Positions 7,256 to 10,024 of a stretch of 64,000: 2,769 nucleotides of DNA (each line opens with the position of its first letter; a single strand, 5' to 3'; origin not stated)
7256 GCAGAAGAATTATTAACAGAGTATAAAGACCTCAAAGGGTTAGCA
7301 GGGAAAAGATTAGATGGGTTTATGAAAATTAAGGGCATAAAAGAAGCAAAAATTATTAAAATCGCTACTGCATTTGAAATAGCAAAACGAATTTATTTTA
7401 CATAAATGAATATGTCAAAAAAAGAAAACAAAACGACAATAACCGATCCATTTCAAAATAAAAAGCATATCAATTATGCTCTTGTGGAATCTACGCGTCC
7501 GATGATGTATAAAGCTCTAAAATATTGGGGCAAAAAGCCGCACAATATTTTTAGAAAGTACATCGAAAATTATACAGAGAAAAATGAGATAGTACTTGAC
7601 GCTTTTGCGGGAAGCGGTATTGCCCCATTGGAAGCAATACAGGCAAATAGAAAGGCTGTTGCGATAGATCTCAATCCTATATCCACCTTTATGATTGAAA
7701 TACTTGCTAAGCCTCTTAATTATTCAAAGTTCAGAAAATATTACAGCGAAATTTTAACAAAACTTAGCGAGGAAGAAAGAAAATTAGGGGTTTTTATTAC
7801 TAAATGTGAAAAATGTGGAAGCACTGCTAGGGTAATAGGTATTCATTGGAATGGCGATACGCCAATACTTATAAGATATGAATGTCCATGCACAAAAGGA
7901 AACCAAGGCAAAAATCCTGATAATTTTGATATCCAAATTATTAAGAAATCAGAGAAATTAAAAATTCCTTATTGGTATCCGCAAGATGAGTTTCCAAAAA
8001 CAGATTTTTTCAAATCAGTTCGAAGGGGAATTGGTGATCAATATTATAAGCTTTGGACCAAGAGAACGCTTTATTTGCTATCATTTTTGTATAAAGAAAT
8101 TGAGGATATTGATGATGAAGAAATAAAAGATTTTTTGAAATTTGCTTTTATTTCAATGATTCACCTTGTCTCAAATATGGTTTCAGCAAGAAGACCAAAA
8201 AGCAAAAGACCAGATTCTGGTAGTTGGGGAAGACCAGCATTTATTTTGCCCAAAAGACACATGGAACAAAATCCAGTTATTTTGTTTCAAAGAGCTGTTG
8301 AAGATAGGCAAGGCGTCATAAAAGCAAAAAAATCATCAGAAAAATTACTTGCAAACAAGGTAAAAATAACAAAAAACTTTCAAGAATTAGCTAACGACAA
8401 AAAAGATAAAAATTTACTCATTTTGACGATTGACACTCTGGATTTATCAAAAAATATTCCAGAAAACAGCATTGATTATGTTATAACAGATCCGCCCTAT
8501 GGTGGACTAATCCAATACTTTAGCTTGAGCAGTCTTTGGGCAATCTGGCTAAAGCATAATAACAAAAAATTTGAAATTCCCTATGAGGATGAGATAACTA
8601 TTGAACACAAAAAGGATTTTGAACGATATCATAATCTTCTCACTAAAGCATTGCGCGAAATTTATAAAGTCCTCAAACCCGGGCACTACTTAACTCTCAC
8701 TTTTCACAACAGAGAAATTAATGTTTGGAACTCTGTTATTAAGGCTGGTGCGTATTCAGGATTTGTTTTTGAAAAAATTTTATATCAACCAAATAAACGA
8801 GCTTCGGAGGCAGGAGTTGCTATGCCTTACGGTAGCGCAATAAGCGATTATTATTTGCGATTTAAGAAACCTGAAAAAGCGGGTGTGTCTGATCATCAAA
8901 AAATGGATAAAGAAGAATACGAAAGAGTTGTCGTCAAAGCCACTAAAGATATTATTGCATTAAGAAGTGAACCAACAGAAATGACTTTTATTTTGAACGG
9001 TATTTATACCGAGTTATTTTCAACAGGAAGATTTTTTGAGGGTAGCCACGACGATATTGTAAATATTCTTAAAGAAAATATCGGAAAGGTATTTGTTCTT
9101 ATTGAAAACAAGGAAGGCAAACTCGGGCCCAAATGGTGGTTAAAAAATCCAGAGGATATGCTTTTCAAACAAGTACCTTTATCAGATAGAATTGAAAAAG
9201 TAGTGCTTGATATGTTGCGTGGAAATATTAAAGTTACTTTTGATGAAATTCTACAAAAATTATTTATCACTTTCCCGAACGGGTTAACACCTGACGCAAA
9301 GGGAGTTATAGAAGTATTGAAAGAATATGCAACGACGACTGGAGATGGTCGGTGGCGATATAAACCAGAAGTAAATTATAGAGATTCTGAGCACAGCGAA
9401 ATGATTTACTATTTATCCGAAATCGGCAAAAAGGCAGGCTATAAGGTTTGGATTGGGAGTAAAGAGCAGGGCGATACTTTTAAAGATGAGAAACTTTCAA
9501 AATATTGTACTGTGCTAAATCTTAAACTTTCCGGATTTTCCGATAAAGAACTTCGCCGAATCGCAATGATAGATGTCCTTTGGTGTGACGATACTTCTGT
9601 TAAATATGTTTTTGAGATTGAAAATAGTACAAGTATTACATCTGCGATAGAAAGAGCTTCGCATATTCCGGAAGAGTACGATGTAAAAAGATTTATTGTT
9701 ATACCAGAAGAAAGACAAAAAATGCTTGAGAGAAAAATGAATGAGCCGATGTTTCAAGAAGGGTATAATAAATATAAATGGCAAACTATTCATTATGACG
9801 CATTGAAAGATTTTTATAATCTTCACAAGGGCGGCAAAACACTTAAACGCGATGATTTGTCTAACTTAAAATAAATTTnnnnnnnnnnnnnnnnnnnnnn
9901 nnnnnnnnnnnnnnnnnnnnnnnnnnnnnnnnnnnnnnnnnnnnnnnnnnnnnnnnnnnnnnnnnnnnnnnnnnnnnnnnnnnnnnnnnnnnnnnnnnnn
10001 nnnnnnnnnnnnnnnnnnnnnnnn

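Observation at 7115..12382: Candidate undescribed R-M-like defense operon: RadC-N HhH + two amino-methyltransferases + OLD-family ATPase/Toprim nuclease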

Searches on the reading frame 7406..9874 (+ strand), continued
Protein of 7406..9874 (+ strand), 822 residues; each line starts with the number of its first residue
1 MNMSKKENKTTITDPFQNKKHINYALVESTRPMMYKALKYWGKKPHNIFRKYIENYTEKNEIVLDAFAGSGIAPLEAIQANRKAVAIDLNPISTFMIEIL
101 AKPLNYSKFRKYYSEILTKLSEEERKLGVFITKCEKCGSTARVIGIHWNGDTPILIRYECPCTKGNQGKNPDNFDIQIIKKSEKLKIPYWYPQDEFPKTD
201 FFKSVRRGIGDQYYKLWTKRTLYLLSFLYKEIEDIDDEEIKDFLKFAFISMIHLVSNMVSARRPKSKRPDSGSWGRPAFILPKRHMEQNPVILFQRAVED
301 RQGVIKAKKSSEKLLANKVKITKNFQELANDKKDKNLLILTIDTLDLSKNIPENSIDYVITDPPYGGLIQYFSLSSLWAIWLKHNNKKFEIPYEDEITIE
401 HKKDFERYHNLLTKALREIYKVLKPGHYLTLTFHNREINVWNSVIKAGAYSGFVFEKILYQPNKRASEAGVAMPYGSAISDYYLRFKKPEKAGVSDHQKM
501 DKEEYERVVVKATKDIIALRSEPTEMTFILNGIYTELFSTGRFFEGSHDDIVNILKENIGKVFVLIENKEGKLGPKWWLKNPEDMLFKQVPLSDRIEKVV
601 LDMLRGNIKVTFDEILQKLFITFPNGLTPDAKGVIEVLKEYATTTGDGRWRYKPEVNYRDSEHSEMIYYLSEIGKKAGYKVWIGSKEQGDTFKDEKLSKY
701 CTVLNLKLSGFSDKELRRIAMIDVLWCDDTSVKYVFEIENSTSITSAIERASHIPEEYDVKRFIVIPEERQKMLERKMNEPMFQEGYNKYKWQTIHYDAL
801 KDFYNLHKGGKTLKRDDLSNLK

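Call 15: find_related_loci(query=A1, collection=genome_contigs, flank=8000)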
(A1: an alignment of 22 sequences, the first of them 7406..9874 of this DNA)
Query A1 (822 aa) in genome_contigs; peptide patterns used: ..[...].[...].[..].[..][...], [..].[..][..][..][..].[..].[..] (x = any residue, [..] = any of these).
156 stretches matched a pattern; 146 encode a relative of the query (tblastn E <= 1e-3); the best 80 are kept; 80 distinct loci.
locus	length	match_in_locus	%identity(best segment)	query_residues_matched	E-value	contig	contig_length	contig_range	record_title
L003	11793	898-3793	91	1-822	0e+0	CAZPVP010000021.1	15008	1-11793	MAG TPA_asm: uncultured Gammaproteobacteria bacterium isolate SRP141376_co1_289 genome assembly, contig: NODE_7896_lengt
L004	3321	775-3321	90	2-822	0e+0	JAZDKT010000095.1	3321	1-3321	MAG: Candidatus Falkowbacteria bacterium isolate MEGAHIT-group-0.550 k141_20963822, whole genome shotgun sequence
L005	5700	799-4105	90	2-822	0e+0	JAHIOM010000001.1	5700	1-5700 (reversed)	MAG: Patescibacteria group bacterium isolate KR13_S3.mb.134 KR13_S3.mb.134_k141_30467, whole genome shotgun sequence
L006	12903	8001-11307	89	2-822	0e+0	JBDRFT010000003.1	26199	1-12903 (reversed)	MAG: bacterium isolate MEGAHIT-group-1.386 k141_12380833, whole genome shotgun sequence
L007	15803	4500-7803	89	3-822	0e+0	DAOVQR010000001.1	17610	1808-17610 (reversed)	MAG TPA_asm: bacterium isolate CSMAG_1580 CSMAG_1580_k141_2491450_length_17610_cov_22.0000, whole genome shotgun sequenc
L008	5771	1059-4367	88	2-819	0e+0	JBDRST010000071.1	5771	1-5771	MAG: bacterium isolate MEGAHIT-group-3.28 k141_295119, whole genome shotgun sequence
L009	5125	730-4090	88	2-822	0e+0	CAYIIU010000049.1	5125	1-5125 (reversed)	MAG TPA_asm: uncultured archaeon isolate ERP119705_co23_96 genome assembly, contig: NODE_18574_length_5125_cov_5.133728,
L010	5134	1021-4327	87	2-822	0e+0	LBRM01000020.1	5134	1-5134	MAG: Candidatus Nomurabacteria bacterium GW2011_GWA1_36_15 US05_C0020, whole genome shotgun sequence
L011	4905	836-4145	87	2-822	0e+0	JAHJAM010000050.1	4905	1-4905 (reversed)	MAG: Patescibacteria group bacterium isolate Modern_marine.mb.212 Modern_marine.mb.212_k141_598258, whole genome shotgun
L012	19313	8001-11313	89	2-822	0e+0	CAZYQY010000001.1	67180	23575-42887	MAG TPA_asm: uncultured Candidatus Saccharibacteria bacterium isolate binchicken_co100_35 genome assembly, contig: NODE_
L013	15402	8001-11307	85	2-821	0e+0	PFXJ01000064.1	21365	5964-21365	MAG: candidate division Zixibacteria bacterium CG_4_9_14_3_um_filter_46_8 CG_4_9_14_3_um_filter_150_scaffold_2011_c, who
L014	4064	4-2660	95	47-822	0e+0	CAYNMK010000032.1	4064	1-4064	MAG TPA_asm: uncultured Candidatus Saccharibacteria bacterium isolate binchicken_co53_88 genome assembly, contig: NODE_1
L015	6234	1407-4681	59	21-808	0e+0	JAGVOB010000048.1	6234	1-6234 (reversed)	MAG: Candidatus Omnitrophota bacterium isolate DeMMO3_15 c_000000057093, whole genome shotgun sequence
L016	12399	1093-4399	87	2-822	0e+0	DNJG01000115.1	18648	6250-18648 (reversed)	MAG TPA_asm: Nitrospinota bacterium isolate UBA9963 contig_1163, whole genome shotgun sequence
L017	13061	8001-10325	50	21-803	0e+0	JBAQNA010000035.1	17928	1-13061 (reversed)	MAG: Candidatus Aenigmatarchaeota archaeon isolate MFD12050_ilm_asm_bin17 k127_39631, whole genome shotgun sequence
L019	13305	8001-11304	89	3-822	0e+0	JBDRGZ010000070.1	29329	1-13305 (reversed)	MAG: Patescibacteria group bacterium isolate MEGAHIT-group-1.476 k141_13990744, whole genome shotgun sequence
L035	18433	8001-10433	42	7-821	0e+0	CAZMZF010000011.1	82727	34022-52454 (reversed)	MAG TPA_asm: uncultured Ignavibacteria bacterium isolate binchicken_co376_191 genome assembly, contig: NODE_192_length_8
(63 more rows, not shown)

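Call 40: search_solved_structures(query=A1, max_evalue=10)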
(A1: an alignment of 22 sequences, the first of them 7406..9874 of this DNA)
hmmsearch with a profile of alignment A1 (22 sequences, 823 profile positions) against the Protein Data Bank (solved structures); distinct sequences matched with E-value up to 10: 25.
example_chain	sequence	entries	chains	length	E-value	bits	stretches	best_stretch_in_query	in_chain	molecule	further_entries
1eg2_A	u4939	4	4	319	2.2e-08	35.7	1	29-80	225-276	MODIFICATION METHYLASE RSRI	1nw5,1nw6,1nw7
6pbd_A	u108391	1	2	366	3.7e-08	35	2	29-75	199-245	Modification methylase CcrMI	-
1nw8_A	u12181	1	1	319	7.1e-08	34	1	29-80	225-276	MODIFICATION METHYLASE RSRI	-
1g60_A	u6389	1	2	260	2e-07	32.5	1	30-84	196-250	Adenine-specific Methyltransferase MboIIA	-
2zie_A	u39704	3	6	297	1.3e-06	29.8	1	36-78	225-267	Putative modification methylase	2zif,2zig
5hfj_A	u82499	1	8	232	2.9e-06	28.7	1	26-75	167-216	Adenine specific DNA methyltransferase (DpnA)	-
5hek_A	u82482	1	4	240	3.2e-06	28.5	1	26-75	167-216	Adenine specific DNA methyltransferase (DpnA)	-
8s9n_A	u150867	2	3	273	7.5e-06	27.3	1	40-77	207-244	DNA cytosine-N4 methyltransferase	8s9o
8s9m_A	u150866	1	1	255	1.1e-05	26.8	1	40-77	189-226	DNA cytosine-N4 methyltransferase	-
1boo_A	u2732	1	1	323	2.9e-05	25.3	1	29-104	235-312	PROTEIN (N-4 CYTOSINE-SPECIFIC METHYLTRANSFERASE PVU II)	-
9c3u_A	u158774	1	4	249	0.00025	22.3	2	29-77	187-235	Methyltransferase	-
8urk_A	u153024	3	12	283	0.0003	22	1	29-77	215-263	Methyltransferase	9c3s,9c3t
2yx1_A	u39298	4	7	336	0.0013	19.9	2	45-113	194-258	Hypothetical protein MJ0883 | Uncharacterized protein MJ0883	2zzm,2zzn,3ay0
3egi_A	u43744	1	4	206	0.01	16.9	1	44-88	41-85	Trimethylguanosine synthase homolog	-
3gdh_A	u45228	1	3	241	0.013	16.6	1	44-88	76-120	Trimethylguanosine synthase homolog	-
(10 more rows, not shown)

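Call 56: search_protein_families(library=pfam, proteins=[L006:11337-12728:+, L007:7829-8860:+, L016:4822-5955:-, L003:6107-6736:+, L003:6796-7512:+, L019:11431-12408:+, L006:2382-5198:-, L006:5195-6940:-, L035:7331-7609:+], max_evalue=0.001)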
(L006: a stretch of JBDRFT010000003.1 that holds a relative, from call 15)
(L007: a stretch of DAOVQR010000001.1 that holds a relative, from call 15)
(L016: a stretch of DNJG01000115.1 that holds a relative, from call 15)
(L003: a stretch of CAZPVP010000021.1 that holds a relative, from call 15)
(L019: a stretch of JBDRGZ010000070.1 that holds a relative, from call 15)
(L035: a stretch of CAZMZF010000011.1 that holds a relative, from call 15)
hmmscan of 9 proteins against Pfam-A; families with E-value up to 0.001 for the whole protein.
L006:11337-12728:+ (463 aa): 4 families
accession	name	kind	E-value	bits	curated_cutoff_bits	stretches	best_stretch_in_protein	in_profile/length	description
PF13175.12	AAA_15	-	6.1e-26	92.4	32.1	1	1-334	1-374/374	AAA ATPase domain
PF13304.12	AAA_21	-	1.8e-25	91.1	27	1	37-334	1-303/304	AAA domain, putative AbiEii toxin, Type IV TA system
PF02463.25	SMC_N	-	5e-08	33.1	40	0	179-348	56-214/220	RecF/RecN/SMC N terminal domain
PF13476.12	AAA_23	-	9.3e-05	23.6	27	0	5-229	1-196/201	AAA domain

L007:7829-8860:+ (343 aa): 1 family
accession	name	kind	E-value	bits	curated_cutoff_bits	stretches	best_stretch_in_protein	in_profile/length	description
PF14082.12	SduA_C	-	2.9e-24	86.5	27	1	163-311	3-158/159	Shedu protein SduA, C-terminal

L016:4822-5955:- (377 aa): 2 families
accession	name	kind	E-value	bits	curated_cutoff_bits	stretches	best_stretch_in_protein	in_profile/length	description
PF13784.11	Fic_N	-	1.7e-24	86.1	26.7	1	39-117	3-81/82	Fic/DOC family N-terminal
PF02661.23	Fic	-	1.4e-17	64.8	24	1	124-229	1-93/93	Fic/DOC family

L003:6107-6736:+ (209 aa): 1 family
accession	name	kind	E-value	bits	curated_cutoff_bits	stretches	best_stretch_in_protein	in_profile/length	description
PF13298.12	LigD_N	-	5e-44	149.3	31.1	1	46-154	1-107/107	DNA Ligase D 3'-phosphoesterase domain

L003:6796-7512:+ (238 aa): 2 families
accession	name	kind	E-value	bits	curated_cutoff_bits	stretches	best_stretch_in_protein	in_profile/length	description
PF12706.13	Lactamase_B_2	-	2.4e-09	37.5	27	1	44-189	30-193/200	Beta-lactamase superfamily domain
PF00753.33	Lactamase_B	-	0.00082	19.8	22.7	0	40-59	39-58/196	Metallo-beta-lactamase superfamily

L019:11431-12408:+ (325 aa): 1 family
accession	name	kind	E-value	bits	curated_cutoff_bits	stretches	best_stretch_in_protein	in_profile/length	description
PF00082.27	Peptidase_S8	-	1.5e-18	67.5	21.8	1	66-202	1-152/288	Subtilase family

L006:2382-5198:- (938 aa): 5 families
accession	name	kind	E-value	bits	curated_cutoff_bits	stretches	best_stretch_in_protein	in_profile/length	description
PF04851.21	ResIII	-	4.9e-22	79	22.5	1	4-183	5-163/164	Type III restriction enzyme, res subunit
PF00270.35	DEAD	-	1.1e-08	35.5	26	1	28-185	15-163/167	DEAD/DEAH box helicase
PF18766.7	SWI2_SNF2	-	1e-06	29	26.7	1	33-184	24-157/221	SWI2/SNF2 ATPase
PF25199.1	nSTAND_NTPase5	-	8.4e-05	22.9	34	1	12-135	26-141/145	Novel STAND NTPase 5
PF08722.17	Tn7_TnsA-like_N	-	0.00021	22.2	26.5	1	634-695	9-76/85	TnsA-like endonuclease N terminal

L006:5195-6940:- (581 aa): 2 families
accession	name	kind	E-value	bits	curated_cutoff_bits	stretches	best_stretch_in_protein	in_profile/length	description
PF01555.25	N6_N4_Mtase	-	1.9e-25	90.6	26.7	1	88-408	1-206/221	DNA methylase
PF03602.21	Cons_hypoth95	-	1.2e-05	25.5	24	0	79-118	104-143/182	Conserved hypothetical protein 95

L035:7331-7609:+ (93 aa): 1 family
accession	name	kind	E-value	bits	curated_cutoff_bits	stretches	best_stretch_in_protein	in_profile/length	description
PF20582.4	UPF0758_N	-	2.8e-20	72.6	27.1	1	2-79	1-77/77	UPF0758 N-terminal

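Call 76: find_related_loci(query=A1, collection=viral_contigs, flank=6000)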
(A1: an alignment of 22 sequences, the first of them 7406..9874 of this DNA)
Query A1 (822 aa) in viral_contigs; peptide patterns used: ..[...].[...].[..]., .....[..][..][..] (x = any residue, [..] = any of these).
73 stretches matched a pattern; 7 encode a relative of the query (tblastn E <= 1e-3); 7 distinct loci.
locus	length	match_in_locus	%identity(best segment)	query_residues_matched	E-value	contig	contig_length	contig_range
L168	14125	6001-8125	35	18-631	9e-113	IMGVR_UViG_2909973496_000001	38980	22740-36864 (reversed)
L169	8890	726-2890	34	19-640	1e-109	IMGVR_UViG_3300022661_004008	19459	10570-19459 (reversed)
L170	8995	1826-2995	31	34-446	1e-38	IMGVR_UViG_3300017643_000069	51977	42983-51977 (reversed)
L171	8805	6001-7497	26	35-558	6e-35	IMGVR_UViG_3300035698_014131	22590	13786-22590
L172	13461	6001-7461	35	63-460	3e-5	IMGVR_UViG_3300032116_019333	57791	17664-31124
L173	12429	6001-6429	20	340-480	1e-4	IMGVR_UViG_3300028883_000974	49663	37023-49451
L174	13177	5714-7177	24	63-453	9e-6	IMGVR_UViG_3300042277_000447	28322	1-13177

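Call 82: search_dna_similar(query=window:7406-9871:+, collection=plasmids, mode=protein, max_evalue=1e-20, max_rows=15)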
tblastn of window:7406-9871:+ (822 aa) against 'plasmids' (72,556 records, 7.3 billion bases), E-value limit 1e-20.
Records with a match: 4; places in all: 4; records where one place covers at least 80% of the query: 0.
Best place of each record, by identity: <60% 4.
By first word of the organism name: Clostridium 2; Thiospirochaeta 1; Kurthia 1.
By predicted mobility (MOB-suite, as given by PLSDB): non-mobilizable 4.
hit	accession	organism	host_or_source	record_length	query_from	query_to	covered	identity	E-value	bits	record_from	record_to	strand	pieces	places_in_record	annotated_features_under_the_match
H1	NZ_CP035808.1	Thiospirochaeta perfilievii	cell culture,Thiodendron" bacterial ...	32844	5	488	59%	29.7%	3e-52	206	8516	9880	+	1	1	DNA methyltransferase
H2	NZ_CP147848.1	Kurthia gibsonii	water,water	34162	75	510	53%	30.2%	2e-40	169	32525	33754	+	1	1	DNA methyltransferase | helix-turn-helix domain-containing protein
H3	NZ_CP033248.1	Clostridium butyricum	environment swab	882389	34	517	59%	26.0%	4e-28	130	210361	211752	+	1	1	DNA methyltransferase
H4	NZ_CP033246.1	Clostridium butyricum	Homo sapiens,stool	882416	34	517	59%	26.0%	4e-28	130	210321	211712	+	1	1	DNA methyltransferase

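Call 85: search_protein_families(library=pfam, proteins=[L008:4390-5328:+, L009:4039-5040:+, L014:2686-4062:+, L015:5043-6050:+], max_evalue=0.01)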
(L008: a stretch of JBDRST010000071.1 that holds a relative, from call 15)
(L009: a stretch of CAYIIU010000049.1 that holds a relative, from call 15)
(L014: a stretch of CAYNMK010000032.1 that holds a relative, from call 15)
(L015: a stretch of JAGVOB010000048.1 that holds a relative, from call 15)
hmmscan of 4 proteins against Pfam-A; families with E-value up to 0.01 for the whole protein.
L008:4390-5328:+ (312 aa): 1 family
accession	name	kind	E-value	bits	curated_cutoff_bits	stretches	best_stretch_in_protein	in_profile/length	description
PF14082.12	SduA_C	-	1.3e-16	61.6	27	1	202-311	2-93/159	Shedu protein SduA, C-terminal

L009:4039-5040:+ (333 aa): 1 family
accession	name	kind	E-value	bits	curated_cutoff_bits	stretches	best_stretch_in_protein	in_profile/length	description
PF14082.12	SduA_C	-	1.4e-18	68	27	1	175-319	3-159/159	Shedu protein SduA, C-terminal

L014:2686-4062:+ (459 aa): 6 families
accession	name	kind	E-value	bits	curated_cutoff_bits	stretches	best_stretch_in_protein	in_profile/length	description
PF13175.12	AAA_15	-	1.2e-27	98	32.1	2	197-333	241-374/374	AAA ATPase domain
PF13304.12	AAA_21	-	7e-25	89.1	27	1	36-333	1-303/304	AAA domain, putative AbiEii toxin, Type IV TA system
PF13476.12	AAA_23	-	3.3e-07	31.6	27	1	5-240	1-139/201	AAA domain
PF02463.25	SMC_N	-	1.4e-06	28.4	40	1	2-340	1-207/220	RecF/RecN/SMC N terminal domain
PF11398.14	DUF2813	-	1.2e-05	25.3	21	0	37-78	25-67/372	Protein of unknown function (DUF2813)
PF13401.12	AAA_22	-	0.0025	18.6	27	0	33-61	4-32/130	AAA domain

L015:5043-6050:+ (335 aa): 1 family
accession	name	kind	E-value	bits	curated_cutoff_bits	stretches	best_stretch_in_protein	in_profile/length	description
PF14082.12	SduA_C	-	4.7e-17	63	27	1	177-322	2-159/159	Shedu protein SduA, C-terminal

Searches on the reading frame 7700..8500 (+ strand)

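Call 8: search_protein_families(library=pfam, proteins=[window:7700-8500:+], max_evalue=10)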
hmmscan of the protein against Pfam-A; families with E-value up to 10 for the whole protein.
window:7700-8500:+ (267 aa): 1 family
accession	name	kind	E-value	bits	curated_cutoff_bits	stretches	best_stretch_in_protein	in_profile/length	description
PF22415.1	PSV_ORF131-like_dom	-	0.12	12.8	27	1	22-60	10-50/80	PSV_Hypothetical protein ORF131-like domain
